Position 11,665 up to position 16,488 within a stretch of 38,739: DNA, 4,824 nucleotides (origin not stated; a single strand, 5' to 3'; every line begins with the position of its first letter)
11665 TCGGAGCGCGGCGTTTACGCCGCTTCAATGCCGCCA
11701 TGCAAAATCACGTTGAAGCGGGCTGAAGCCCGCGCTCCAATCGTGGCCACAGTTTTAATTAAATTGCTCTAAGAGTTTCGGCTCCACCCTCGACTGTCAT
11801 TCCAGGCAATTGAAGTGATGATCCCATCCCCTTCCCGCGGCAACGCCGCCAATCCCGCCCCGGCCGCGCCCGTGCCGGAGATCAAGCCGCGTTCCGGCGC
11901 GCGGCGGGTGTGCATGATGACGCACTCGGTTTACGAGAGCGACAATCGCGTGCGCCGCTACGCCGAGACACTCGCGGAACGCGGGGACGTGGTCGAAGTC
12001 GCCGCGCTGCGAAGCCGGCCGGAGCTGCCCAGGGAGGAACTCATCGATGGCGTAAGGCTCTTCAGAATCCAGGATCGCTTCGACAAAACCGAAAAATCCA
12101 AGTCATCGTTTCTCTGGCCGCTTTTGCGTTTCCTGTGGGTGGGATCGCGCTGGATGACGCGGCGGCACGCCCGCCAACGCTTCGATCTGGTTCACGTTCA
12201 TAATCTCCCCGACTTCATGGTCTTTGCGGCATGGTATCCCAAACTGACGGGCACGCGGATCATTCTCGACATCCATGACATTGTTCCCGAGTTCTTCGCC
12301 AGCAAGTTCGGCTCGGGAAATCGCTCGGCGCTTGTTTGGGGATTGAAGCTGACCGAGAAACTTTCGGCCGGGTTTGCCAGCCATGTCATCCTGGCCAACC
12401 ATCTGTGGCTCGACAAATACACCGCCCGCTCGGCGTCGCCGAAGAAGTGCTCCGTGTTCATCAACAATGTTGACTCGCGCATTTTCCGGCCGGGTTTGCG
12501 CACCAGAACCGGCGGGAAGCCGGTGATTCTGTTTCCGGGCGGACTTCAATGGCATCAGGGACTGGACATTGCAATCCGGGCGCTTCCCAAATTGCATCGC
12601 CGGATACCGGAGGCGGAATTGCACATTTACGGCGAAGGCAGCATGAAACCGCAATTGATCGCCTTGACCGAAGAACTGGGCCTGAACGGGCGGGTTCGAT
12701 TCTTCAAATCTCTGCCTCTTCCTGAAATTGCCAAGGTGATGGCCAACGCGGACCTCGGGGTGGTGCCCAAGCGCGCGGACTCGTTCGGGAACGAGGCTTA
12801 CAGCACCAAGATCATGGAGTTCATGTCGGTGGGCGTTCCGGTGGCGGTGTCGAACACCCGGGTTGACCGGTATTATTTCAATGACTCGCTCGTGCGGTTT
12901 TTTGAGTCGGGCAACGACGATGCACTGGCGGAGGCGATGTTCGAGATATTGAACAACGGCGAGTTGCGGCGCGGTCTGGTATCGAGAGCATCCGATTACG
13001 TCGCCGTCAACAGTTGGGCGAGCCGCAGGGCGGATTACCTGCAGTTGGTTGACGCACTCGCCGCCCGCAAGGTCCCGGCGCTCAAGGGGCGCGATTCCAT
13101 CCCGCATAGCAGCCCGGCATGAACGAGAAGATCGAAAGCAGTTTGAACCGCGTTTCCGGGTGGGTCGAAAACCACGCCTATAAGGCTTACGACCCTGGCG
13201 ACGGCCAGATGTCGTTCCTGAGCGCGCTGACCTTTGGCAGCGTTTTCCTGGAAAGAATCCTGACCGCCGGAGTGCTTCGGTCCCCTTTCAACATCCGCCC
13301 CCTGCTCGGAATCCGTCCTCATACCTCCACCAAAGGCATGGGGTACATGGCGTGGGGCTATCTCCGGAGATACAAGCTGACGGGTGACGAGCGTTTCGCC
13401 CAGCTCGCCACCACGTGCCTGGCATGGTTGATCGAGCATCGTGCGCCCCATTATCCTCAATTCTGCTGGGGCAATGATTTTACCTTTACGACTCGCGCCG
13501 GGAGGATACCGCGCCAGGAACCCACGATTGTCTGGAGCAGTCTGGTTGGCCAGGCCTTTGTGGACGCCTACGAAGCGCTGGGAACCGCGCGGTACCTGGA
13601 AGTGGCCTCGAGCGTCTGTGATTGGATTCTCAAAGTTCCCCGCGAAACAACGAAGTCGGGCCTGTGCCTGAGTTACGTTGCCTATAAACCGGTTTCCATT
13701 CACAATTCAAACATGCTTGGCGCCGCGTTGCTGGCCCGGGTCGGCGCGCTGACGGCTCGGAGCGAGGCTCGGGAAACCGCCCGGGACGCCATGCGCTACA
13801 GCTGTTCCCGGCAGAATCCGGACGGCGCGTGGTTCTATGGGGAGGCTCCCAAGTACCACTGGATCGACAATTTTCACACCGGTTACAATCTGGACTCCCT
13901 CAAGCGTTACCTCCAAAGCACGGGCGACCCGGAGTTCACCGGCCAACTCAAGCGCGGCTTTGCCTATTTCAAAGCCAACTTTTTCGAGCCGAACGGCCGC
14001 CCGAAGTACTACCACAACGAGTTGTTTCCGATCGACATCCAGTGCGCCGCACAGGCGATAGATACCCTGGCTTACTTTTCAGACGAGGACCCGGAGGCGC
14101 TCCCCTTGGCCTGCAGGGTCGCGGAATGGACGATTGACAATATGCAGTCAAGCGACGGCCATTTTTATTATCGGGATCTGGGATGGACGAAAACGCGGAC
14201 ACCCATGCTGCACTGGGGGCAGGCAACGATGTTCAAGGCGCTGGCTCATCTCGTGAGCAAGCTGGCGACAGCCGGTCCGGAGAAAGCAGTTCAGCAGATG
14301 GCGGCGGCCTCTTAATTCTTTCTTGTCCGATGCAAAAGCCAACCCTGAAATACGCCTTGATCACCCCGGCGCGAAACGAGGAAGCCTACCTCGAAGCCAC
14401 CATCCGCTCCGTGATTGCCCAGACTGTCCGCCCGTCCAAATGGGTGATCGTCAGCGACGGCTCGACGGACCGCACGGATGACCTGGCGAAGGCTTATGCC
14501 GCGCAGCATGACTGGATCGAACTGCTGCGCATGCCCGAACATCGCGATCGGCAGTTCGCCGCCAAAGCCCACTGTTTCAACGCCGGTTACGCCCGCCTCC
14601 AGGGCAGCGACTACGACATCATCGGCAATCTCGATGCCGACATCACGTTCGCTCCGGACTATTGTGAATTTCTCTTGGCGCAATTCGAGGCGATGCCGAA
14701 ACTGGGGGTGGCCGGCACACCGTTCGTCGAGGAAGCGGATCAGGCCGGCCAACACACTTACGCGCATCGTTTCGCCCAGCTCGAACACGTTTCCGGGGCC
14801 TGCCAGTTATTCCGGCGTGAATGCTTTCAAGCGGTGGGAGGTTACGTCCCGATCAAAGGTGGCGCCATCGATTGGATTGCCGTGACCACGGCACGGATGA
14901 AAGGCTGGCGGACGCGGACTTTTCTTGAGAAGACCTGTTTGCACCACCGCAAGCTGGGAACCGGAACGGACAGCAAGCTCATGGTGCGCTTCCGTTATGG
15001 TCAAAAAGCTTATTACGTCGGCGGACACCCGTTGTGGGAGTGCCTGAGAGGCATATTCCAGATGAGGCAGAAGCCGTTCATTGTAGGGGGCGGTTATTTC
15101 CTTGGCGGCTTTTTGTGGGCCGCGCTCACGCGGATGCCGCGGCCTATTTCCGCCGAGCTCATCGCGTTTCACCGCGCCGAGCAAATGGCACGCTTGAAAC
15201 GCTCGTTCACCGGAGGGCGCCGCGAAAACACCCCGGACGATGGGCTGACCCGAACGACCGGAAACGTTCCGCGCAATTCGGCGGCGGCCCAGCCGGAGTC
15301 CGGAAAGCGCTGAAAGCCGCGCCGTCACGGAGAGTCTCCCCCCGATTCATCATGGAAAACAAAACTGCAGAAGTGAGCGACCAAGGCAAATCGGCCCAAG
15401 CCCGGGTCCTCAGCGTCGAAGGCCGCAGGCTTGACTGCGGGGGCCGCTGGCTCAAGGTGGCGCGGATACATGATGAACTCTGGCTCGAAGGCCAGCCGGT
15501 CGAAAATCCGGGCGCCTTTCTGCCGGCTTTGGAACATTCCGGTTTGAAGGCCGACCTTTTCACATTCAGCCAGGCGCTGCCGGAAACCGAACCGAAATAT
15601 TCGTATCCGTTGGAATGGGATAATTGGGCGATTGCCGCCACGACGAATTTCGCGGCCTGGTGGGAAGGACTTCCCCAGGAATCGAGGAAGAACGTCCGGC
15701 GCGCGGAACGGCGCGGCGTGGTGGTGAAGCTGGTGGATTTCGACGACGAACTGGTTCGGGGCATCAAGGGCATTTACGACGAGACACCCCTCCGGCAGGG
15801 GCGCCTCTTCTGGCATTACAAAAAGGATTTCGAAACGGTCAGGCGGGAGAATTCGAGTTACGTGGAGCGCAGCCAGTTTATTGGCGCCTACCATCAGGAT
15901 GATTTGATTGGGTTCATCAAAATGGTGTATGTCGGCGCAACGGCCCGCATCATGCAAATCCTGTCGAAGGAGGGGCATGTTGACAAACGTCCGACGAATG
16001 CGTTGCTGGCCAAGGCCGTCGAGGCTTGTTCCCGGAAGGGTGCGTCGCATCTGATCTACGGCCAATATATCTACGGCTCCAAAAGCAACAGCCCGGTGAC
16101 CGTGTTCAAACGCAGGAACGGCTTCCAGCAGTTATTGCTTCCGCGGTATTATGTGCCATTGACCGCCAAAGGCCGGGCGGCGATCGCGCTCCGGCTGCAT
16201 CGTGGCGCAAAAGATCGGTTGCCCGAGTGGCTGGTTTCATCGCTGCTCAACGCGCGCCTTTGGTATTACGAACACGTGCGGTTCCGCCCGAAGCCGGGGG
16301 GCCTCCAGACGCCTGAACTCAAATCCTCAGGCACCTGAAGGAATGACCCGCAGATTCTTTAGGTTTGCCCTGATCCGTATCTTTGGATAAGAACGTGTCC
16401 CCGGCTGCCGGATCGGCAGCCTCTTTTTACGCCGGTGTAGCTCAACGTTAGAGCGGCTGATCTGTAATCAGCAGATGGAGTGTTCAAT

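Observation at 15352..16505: FemAB-like GNAT gene directly followed by a deviant tRNA: candidate aminoacyl-tRNA-dependent decoration of a polysaccharide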

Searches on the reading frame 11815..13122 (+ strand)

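Call 5: search_protein_families(library=pfam, proteins=[window:11815-13122:+], max_evalue=0.01)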
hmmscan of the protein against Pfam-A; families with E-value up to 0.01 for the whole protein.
window:11815-13122:+ (435 aa): 4 families
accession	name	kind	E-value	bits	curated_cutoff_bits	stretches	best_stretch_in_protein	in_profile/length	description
PF00534.26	Glycos_transf_1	-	3.3e-25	89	26.4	1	233-392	13-169/172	Glycosyl transferases group 1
PF13692.12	Glyco_trans_1_4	-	7.6e-21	75.3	27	1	235-381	1-142/142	Glycosyl transferases group 1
PF13579.12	Glyco_trans_4_4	-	5.1e-14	53.3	29.7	1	44-215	5-155/158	Glycosyl transferase 4-like domain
PF13439.12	Glyco_transf_4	-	2.8e-10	40.9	28.5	1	45-217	7-164/170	Glycosyltransferase Family 4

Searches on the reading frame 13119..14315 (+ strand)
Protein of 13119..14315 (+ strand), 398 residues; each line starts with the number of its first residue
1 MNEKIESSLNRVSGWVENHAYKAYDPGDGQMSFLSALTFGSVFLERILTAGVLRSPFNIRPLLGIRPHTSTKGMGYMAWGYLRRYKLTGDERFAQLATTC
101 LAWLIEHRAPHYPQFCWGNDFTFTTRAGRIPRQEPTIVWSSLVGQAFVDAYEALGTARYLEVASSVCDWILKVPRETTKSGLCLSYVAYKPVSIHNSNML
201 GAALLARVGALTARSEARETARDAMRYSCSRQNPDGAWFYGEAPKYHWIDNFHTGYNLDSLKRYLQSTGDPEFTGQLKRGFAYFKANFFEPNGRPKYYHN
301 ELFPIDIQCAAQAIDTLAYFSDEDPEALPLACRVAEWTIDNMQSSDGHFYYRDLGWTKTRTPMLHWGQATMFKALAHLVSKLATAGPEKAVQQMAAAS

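Call 5: search_protein_families(library=pfam, proteins=[window:13119-14315:+], max_evalue=0.01)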
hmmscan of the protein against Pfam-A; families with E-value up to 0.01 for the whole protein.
window:13119-14315:+ (398 aa): 3 families
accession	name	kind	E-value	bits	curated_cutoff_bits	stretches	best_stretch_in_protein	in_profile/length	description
PF07470.19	Glyco_hydro_88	-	2.7e-05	23.8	26.6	0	78-182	35-118/352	Glycosyl Hydrolase Family 88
PF13243.12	SQHop_cyclase_C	-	0.0051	16.3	26.1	0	200-239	141-179/319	Squalene-hopene cyclase C-terminal domain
PF07944.18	Beta-AFase-like_GH127_cat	-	0.0053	16.2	24.9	0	143-184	180-212/376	Beta-L-arabinofuranosidase, GH127 catalytic domain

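Call 7: search_protein_families(library=ncbifam, proteins=[window:13119-14315:+], max_evalue=10)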
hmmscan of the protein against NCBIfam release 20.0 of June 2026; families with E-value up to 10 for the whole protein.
window:13119-14315:+ (398 aa): 0 families

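Call 90: find_homologous_proteins(query=window:13119-14312:+, max_evalue=1e-10)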
Query window:13119-14312:+ (398 aa): 4746 proteins with E <= 1e-10 among 8000 candidates; the best 120 are listed.
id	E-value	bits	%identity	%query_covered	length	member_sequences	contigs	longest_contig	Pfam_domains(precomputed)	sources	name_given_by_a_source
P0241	3.6e-277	937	99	100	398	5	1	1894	PF07470.20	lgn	-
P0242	6.1e-204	696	74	96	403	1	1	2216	-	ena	-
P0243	1.1e-203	695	75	96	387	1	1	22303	PF03663.21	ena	-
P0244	3.5e-202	690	75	96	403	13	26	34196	-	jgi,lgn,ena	jgi:rhamnogalacturonyl hydrolase YesR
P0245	6.1e-201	686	75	96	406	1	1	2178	-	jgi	jgi:rhamnogalacturonyl hydrolase YesR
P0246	6.6e-201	686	74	96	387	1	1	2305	-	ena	-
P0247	1.1e-199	682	73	96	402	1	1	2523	-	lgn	-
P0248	3.0e-199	681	74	95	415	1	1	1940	PF07470.20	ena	-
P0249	3.6e-199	680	73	96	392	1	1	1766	-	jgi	jgi:rhamnogalacturonyl hydrolase YesR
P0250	5.5e-199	680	74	96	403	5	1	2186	-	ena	-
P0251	6.0e-199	680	73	96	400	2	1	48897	-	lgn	-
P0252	6.6e-199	680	73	97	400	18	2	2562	-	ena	-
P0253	1.1e-197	675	73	97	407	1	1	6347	-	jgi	jgi:hypothetical protein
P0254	3.2e-197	674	70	99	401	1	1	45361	-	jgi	jgi:hypothetical protein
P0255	5.7e-197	673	73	96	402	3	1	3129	-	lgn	-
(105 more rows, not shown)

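Call 98: predict_structure(alignment_id=A4)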
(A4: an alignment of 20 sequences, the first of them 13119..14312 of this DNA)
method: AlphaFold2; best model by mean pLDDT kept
length: 398 residues; sequences in the alignment: 20
mean_pLDDT: 87.0   pTM: 0.89
mean pLDDT of the five models: 87.0, 86.9, 86.5, 85.0, 81.4
residues with pLDDT >= 90: 226; 70-90: 138; 50-70: 17; < 50: 17
segments of 3 or more residues with pLDDT < 50: 355-357, 387-395
pLDDT, mean of each block of 10 residues (from residue 1): 95 90 70 77 77 73 80 94 97 98 96 92 76 90 97 98 98 82 82 84 98 97 94 90 83 93 97 97 96 89 83 97 96 96 87 54 70 97 67 45
secondary structure, 60 per line:
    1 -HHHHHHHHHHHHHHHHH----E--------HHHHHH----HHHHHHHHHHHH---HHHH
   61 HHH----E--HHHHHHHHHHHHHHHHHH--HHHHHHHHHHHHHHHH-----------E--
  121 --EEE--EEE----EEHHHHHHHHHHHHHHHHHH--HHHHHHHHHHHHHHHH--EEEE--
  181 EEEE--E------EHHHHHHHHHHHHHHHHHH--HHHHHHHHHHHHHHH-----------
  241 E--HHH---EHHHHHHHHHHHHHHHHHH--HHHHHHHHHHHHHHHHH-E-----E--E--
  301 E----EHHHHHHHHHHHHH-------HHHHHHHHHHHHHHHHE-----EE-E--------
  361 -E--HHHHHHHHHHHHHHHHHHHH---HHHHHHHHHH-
elements in order: H2-18 H32-37 H42-53 H57-63 H71-88 H91-106 E123-125 E128-130 H137-154 H157-172 E175-178 E181-184 H195-212 H215-229 H251-268 H271-287 H307-319 H327-342 H365-384 H388-397

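Call 100: fold_search(model_id=the predicted structure, library=pdb)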
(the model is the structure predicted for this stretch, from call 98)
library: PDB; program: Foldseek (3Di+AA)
matches with E <= 10: 1028; with E <= 0.001: 192
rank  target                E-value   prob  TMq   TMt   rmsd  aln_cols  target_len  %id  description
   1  8h1l_C                4.0e-09  1.00  0.59  0.56   5.8       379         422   14  Crystal structure of glucose-2-epimerase in complex with D-Glucitol from Runella slithyformis Runsl_4512 (released 2023-07-12)
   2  4mu9_A                4.2e-09  1.00  0.63  0.69   4.1       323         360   14  Crystal structure of a putative glycosylhydrolase (BT_3782) from Bacteroides thetaiotaomicron VPI-5482 at 1.89 A resol (released 2013-10-09)
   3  8h1l_B                4.6e-09  1.00  0.60  0.57   5.6       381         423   13  Crystal structure of glucose-2-epimerase in complex with D-Glucitol from Runella slithyformis Runsl_4512 (released 2023-07-12)
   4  3wkf                  5.0e-09  1.00  0.61  0.60   6.0       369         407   14  Crystal structure of cellobiose 2-epimerase (released 2013-12-25)
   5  4mu9_B                5.3e-09  1.00  0.62  0.68   4.1       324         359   14  Crystal structure of a putative glycosylhydrolase (BT_3782) from Bacteroides thetaiotaomicron VPI-5482 at 1.89 A resol (released 2013-10-09)
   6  9l8i_A                6.1e-09  1.00  0.60  0.59   6.1       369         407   14  Rhodothermus marines cellobiose 2-epimerase RmCE in complex with mannobiose (released 2025-07-23)
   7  4v1s_A                8.0e-09  1.00  0.61  0.67   5.0       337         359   13  Structure of the GH76 alpha-mannanase BT2949 from Bacteroides thetaiotaomicron (released 2015-02-11)
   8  5zig_D                1.5e-08  1.00  0.60  0.60   4.8       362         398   12  The Structure of cellobiose 2-epimerase from Spirochaeta thermophila DSM 6192 (released 2019-04-10)
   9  8wbu                  1.8e-08  1.00  0.56  0.57   6.6       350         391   10  The crystal structure of circular mannose with mutant H247F of the cellobiose 2-epimerase from Caldicellulosiruptor sacc (released 2023-10-25)
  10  7d5g_A                2.1e-08  1.00  0.58  0.59   6.4       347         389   11  Crystal structure of the CsCE with ligand to have a insight into the catalytic mechanism (released 2021-12-01)
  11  5zhb_B                2.2e-08  1.00  0.60  0.62   5.5       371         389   10  Structure of Cellobiose 2-Epimerase from Bacillus thermoamylovorans B4167 (released 2019-06-19)
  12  3wkg_A                2.3e-08  1.00  0.61  0.59   5.9       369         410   13  Crystal structure of cellobiose 2-epimerase in complex with glucosylmannose (released 2013-12-25)
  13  5zig_C                2.3e-08  1.00  0.57  0.57   5.6       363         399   12  The Structure of cellobiose 2-epimerase from Spirochaeta thermophila DSM 6192 (released 2019-04-10)
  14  4z4l                  2.3e-08  1.00  0.57  0.58   6.4       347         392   10  Crystal Structure of cellobiose 2-epimerase from Caldicellulosiruptor saccharolyticus DSM 8903 (released 2016-04-13)
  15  4v1r_A                2.9e-08  1.00  0.60  0.66   5.2       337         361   14  Structure of a selenomethionine derivative of the GH76 alpha- mannanase BT2949 Bacteroides thetaiotaomicron (released 2015-02-11)
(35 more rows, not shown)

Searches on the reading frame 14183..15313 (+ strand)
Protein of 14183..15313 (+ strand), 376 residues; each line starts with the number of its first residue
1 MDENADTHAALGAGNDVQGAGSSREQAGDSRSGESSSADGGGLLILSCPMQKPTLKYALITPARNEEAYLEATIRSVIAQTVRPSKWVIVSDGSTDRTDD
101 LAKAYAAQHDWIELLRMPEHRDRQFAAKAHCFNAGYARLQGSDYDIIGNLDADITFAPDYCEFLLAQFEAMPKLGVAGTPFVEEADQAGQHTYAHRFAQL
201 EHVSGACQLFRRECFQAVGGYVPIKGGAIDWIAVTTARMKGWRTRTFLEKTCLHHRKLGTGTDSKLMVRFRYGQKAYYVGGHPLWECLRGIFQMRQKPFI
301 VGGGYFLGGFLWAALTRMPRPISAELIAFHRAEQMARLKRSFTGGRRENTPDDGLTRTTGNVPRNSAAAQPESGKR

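Call 5: search_protein_families(library=pfam, proteins=[window:14183-15313:+], max_evalue=0.01)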
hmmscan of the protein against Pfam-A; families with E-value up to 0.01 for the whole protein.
window:14183-15313:+ (376 aa): 4 families
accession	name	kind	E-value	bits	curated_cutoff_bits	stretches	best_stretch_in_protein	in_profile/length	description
PF00535.33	Glycos_transf_2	-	1.7e-19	70.8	23.3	1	59-189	2-124/168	Glycosyl transferase family 2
PF13641.12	Glyco_tranf_2_3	-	1.6e-10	41.9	27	1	57-255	3-212/230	Glycosyltransferase like family 2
PF13506.12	Glyco_transf_21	-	5e-05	23.3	21.7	1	139-225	26-124/174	Glycosyl transferase family 21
PF13704.12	Glyco_tranf_2_4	-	0.0041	18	27.5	0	64-153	1-81/98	Glycosyl transferase family 2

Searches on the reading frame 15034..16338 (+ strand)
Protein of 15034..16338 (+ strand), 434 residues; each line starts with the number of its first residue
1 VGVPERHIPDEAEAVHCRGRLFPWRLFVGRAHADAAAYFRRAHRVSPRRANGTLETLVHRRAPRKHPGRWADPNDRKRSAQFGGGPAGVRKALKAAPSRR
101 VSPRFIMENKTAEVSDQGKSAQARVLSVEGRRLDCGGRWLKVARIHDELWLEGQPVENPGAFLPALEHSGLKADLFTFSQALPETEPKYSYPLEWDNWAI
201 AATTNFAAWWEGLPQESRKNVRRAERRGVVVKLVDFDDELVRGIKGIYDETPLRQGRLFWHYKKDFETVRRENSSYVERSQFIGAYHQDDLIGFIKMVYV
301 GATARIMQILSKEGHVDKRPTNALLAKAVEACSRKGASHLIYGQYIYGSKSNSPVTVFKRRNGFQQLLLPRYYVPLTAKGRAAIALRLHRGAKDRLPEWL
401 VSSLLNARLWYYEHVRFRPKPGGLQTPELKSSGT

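Call 6: search_protein_families(library=pfam, proteins=[window:15034-16338:+], max_evalue=10)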
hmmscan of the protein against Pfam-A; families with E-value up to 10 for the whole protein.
window:15034-16338:+ (434 aa): 0 families
